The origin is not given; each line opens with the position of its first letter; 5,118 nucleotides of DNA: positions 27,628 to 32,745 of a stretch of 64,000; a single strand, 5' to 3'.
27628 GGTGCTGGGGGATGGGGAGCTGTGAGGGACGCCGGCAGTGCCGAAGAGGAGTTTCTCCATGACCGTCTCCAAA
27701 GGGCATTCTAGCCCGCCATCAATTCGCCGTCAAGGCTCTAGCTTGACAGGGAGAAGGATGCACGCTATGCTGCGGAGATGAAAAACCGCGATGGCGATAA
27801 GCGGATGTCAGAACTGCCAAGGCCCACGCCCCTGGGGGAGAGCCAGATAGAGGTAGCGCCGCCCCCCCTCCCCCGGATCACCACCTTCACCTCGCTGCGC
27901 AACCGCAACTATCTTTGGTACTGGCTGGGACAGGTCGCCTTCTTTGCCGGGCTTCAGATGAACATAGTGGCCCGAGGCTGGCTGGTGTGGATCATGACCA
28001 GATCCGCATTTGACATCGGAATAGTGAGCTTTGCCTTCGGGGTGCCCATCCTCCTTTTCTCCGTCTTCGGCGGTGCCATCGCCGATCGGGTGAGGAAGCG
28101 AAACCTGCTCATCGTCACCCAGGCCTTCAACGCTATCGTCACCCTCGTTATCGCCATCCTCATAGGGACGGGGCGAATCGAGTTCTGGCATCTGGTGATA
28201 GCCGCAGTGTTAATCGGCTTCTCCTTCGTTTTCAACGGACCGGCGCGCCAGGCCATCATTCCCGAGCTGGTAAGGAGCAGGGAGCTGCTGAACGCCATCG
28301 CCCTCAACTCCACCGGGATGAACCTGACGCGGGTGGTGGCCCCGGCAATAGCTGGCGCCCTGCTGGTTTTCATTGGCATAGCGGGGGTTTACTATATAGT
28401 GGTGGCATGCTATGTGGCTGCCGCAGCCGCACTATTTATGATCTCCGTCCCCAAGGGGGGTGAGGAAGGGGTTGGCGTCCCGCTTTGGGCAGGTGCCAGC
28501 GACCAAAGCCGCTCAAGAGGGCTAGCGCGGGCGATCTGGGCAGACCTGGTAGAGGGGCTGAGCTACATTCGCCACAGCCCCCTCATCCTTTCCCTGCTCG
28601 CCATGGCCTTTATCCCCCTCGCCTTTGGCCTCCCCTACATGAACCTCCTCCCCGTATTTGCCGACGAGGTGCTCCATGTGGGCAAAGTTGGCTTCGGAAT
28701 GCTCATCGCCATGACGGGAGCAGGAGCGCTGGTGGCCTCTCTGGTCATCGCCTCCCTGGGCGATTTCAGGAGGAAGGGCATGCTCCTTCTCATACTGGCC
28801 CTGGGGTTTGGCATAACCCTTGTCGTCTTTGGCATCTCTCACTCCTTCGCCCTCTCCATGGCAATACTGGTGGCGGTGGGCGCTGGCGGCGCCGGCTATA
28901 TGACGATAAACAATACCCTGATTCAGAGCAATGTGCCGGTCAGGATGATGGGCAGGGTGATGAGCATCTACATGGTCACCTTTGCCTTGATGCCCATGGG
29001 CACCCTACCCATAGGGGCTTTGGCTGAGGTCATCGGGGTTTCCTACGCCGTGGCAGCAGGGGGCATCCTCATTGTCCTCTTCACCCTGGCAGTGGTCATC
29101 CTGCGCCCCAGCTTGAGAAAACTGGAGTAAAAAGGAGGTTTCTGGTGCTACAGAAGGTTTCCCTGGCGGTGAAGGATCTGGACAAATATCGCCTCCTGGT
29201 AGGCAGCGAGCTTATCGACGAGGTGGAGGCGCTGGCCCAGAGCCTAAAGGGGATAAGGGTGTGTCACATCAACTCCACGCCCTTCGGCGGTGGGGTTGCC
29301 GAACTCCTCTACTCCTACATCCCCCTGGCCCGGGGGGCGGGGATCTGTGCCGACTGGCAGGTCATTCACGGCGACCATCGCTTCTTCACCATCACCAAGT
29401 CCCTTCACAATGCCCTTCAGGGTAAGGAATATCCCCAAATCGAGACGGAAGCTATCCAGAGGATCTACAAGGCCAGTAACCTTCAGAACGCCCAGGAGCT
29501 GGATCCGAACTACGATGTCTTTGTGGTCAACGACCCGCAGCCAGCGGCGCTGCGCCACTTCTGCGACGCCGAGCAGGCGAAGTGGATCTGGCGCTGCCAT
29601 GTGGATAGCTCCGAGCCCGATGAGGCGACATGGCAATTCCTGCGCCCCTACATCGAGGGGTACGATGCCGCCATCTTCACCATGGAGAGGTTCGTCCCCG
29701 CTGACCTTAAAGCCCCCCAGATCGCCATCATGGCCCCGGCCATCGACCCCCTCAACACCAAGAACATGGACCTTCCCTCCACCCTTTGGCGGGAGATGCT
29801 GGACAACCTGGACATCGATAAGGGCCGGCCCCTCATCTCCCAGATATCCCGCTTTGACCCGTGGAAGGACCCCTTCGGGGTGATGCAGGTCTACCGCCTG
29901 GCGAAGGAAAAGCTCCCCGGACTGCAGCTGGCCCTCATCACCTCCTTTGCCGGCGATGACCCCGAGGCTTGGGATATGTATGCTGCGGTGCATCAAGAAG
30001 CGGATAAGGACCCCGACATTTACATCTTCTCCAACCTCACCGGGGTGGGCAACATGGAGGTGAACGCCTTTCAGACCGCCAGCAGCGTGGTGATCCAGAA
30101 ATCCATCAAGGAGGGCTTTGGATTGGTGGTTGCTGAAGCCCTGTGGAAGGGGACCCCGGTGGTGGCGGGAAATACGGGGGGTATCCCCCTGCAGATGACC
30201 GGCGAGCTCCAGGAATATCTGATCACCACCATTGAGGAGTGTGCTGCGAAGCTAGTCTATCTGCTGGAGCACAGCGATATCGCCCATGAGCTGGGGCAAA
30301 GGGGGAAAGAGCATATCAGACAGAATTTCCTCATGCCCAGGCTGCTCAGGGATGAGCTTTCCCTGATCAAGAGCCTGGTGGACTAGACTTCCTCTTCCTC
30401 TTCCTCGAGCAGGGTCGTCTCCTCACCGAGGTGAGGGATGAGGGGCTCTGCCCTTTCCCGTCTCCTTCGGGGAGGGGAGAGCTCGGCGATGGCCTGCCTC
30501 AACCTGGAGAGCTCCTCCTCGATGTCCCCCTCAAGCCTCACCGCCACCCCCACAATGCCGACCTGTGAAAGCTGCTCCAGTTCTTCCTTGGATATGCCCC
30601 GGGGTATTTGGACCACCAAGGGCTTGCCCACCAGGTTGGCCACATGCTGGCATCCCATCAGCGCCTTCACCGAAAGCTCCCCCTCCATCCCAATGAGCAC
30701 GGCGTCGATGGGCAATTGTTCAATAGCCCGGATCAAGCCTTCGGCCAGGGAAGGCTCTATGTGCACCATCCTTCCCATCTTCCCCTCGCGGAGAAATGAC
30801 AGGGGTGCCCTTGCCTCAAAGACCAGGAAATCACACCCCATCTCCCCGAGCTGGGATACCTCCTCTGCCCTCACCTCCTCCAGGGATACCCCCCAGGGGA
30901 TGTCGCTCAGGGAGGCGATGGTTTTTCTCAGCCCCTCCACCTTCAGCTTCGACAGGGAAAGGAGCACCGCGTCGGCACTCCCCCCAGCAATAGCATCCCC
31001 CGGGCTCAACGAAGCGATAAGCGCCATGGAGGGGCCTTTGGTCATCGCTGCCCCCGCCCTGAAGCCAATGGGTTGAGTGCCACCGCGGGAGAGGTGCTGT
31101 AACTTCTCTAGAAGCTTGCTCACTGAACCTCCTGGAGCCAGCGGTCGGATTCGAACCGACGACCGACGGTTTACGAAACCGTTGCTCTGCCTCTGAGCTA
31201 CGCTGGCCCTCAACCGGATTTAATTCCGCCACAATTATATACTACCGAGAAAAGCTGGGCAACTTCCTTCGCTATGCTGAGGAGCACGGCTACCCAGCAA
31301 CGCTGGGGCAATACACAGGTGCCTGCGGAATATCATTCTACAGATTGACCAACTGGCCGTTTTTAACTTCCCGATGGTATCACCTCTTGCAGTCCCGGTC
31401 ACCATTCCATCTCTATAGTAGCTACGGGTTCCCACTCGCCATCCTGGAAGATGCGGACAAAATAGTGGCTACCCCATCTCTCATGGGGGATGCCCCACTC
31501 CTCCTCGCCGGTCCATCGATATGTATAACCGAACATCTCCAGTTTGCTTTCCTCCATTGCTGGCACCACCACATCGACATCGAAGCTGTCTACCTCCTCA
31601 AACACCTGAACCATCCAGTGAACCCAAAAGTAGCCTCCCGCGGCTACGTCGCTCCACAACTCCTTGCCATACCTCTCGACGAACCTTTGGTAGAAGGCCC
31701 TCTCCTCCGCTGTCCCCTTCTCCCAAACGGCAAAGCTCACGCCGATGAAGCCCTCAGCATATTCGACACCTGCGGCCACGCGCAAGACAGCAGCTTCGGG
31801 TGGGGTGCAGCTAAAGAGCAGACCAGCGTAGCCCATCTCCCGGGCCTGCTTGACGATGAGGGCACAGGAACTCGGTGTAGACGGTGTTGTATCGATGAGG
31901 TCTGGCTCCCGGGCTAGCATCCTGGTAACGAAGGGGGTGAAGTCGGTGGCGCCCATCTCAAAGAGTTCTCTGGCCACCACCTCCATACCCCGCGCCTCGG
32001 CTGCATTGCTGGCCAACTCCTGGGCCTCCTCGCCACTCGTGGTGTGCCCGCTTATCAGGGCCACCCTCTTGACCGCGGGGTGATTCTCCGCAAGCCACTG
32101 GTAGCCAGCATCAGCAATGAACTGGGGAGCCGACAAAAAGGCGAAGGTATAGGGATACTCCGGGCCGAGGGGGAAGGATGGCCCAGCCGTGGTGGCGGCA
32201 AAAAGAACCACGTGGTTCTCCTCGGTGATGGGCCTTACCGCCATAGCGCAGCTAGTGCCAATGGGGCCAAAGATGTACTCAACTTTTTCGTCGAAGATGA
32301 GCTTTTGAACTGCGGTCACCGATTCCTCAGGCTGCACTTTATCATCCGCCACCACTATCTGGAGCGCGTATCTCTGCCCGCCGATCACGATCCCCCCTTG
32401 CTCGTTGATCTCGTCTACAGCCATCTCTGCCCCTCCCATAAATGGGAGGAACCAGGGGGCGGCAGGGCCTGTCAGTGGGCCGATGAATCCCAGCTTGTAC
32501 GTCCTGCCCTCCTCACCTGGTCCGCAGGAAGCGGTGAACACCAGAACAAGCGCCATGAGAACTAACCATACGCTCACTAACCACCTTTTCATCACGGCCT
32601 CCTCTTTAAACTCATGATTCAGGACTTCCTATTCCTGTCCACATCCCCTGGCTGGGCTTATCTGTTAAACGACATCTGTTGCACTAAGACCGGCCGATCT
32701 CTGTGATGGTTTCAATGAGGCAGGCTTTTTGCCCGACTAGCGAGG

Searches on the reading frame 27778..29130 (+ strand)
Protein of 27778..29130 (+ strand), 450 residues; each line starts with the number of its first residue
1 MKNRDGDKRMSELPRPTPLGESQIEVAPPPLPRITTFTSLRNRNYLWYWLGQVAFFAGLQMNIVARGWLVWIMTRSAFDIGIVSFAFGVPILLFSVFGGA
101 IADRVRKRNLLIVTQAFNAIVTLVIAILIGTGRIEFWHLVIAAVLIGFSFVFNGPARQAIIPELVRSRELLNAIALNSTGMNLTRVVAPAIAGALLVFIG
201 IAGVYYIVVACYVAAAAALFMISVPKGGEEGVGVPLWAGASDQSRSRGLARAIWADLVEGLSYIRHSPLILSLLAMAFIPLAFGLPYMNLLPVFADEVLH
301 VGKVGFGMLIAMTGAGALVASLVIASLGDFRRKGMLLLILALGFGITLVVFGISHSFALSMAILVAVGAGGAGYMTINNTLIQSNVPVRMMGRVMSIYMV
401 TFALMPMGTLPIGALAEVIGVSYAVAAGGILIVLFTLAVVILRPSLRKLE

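Call 10: search_protein_families(library=pfam, proteins=[window:27778-29130:+], max_evalue=0.01)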
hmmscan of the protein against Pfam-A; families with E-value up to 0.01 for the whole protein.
window:27778-29130:+ (450 aa): 2 families
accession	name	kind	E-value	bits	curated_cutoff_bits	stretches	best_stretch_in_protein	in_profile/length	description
PF05977.19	MFS_3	-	2.3e-52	178.6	27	1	35-441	2-392/524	Transmembrane secretion effector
PF07690.21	MFS_1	-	2.2e-33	116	33.4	1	52-405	5-342/347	Major Facilitator Superfamily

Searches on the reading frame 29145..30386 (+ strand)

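Call 10: search_protein_families(library=pfam, proteins=[window:29145-30386:+], max_evalue=0.01)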
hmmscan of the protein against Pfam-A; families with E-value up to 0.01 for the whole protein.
window:29145-30386:+ (413 aa): 5 families
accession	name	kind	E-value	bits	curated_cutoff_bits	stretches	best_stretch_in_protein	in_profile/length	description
PF21269.3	TreT_GT1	-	7.9e-52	175.2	27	1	41-185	1-144/144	Trehalose synthase, N-terminal domain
PF00534.26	Glycos_transf_1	-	1.7e-14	54.2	26.4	1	221-389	8-171/172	Glycosyl transferases group 1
PF13692.12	Glyco_trans_1_4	-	1.1e-08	35.8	27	1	299-375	62-141/142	Glycosyl transferases group 1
PF20706.3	GT4-conflict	-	1.2e-06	28.3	26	1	311-352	280-321/385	Family 4 Glycosyltransferase in conflict systems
PF13524.12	Glyco_trans_1_2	-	0.0011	19.4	25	1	313-395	47-133/144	Glycosyl transferase-like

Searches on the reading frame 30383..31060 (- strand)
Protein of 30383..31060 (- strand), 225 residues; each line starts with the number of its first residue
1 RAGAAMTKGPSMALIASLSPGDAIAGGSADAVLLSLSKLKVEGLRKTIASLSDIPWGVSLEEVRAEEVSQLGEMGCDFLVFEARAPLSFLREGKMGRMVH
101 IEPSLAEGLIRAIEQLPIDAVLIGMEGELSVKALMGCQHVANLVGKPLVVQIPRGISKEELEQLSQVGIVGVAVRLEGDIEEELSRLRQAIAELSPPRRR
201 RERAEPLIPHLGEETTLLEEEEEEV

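Call 10: search_protein_families(library=pfam, proteins=[window:30383-31060:-], max_evalue=0.01)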
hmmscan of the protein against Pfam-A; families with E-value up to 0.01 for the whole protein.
window:30383-31060:- (225 aa): 0 families

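Call 74: search_protein_families(library=pfam, proteins=[window:30383-31060:-], max_evalue=0.1)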
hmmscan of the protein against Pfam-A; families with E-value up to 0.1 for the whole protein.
window:30383-31060:- (225 aa): 0 families

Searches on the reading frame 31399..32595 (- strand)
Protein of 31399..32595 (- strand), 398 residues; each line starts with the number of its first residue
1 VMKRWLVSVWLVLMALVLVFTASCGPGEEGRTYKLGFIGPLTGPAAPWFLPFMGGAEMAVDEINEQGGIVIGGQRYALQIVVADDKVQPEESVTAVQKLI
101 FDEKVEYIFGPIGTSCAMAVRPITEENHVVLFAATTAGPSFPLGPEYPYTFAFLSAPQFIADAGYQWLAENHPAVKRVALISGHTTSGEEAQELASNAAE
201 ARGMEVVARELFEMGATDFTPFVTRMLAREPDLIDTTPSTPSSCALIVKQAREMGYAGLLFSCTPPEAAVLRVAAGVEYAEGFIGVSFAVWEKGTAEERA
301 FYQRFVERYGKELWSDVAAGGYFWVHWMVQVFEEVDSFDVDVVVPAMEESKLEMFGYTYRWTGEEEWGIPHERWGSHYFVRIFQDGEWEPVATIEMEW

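Call 10: search_protein_families(library=pfam, proteins=[window:31399-32595:-], max_evalue=0.01)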
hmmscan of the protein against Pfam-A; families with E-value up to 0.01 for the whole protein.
window:31399-32595:- (398 aa): 3 families
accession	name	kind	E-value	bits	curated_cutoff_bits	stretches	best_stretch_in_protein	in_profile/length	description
PF13458.12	Peripla_BP_6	-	2.9e-58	198.6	31.7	1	32-363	1-324/343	Periplasmic binding protein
PF13433.12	Peripla_BP_5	-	1.1e-18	68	27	1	40-352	8-311/363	Periplasmic binding protein domain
PF01094.35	ANF_receptor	-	4.9e-11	42.7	25.4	1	56-258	6-204/353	Receptor family ligand binding region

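Call 12: find_homologous_proteins(query=window:31399-32595:-, max_evalue=1e-20)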
Query window:31399-32595:- (398 aa): 28 proteins with E <= 1e-20 among 8000 candidates.
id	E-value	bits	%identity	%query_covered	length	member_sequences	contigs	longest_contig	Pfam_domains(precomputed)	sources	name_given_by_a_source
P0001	2.5e-268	908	100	100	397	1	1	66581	PF01094.35,PF13433.13,PF13458.13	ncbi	-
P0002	7.3e-145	501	58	99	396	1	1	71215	PF01094.35,PF13433.13,PF13458.13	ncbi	-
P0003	1.1e-144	501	57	99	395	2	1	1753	PF01094.35,PF13433.13,PF13458.13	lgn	-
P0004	3.7e-140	486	57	99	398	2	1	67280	PF01094.35,PF13433.13,PF13458.13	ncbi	-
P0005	2.6e-137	476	57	94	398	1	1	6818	PF01094.35,PF13433.13,PF13458.13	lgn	-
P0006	9.7e-137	475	55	100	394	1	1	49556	PF01094.35,PF13433.13,PF13458.13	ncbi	-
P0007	2.6e-136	473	57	99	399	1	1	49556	PF13433.13,PF13458.13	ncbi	-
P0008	1.3e-135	471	56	100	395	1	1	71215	PF01094.35,PF13433.13,PF13458.13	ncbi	-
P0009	1.7e-133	464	56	100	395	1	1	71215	PF01094.35,PF13433.13,PF13458.13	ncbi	-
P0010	1.7e-132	461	54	98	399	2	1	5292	PF01094.35,PF13433.13,PF13458.13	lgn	-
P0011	9.8e-130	452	53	99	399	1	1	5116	PF01094.35,PF13433.13,PF13458.13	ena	-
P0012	1.2e-125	438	53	100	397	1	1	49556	PF01094.35,PF13433.13,PF13458.13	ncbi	-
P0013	1.7e-125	438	54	99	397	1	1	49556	PF01094.35,PF13433.13,PF13458.13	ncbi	-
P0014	1.0e-120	422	50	99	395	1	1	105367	PF13433.13,PF13458.13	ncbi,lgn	-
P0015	1.7e-109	385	48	95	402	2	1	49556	PF01094.35,PF13433.13,PF13458.13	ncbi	-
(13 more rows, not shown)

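Call 14: find_encoding_contigs(protein=P0002, flank=10000, max_places=3)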
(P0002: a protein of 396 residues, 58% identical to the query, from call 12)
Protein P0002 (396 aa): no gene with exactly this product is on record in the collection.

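Call 15: find_encoding_contigs(protein=P0006, flank=10000, max_places=3)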
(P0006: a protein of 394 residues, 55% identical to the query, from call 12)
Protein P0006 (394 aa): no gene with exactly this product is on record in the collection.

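Call 16: find_encoding_contigs(protein=P0004, flank=10000, max_places=3)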
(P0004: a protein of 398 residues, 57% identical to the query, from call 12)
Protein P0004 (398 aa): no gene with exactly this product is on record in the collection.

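Call 17: find_encoding_contigs(protein=P0014, flank=10000, max_places=3)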
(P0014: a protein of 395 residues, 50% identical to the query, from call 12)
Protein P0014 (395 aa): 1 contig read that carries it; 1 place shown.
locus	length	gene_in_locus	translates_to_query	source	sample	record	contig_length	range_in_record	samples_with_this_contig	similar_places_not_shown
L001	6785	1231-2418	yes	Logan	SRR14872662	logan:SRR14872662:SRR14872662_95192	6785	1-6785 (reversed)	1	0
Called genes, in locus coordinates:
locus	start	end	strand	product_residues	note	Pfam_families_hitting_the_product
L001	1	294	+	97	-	?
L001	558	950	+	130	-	PF13450:NAD_binding_8 (weak)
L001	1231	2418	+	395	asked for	PF13433:Peripla_BP_5, PF13458:Peripla_BP_6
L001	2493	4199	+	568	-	PF00501:AMP-binding, PF13193:AMP-binding_C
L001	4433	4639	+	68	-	-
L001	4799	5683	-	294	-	-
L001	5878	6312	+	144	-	PF00583:Acetyltransf_1, PF13673:Acetyltransf_10, PF13508:Acetyltransf_7, PF08445:FR47 (weak)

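Call 18: find_encoding_contigs(protein=P0005, flank=10000, max_places=3)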
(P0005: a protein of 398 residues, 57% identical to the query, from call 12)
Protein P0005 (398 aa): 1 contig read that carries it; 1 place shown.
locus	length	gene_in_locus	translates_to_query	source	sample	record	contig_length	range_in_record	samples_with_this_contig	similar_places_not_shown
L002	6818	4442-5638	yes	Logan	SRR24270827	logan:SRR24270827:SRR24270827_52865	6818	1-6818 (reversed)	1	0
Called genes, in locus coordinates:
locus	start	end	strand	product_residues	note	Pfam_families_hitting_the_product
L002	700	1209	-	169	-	-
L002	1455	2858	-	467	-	PF02310:B12-binding, PF04055:Radical_SAM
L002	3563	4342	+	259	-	PF00440:TetR_N, PF08359:TetR_C_4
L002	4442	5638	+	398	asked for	PF13433:Peripla_BP_5, PF13458:Peripla_BP_6, PF01094:ANF_receptor (weak)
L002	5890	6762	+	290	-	PF02653:BPD_transp_2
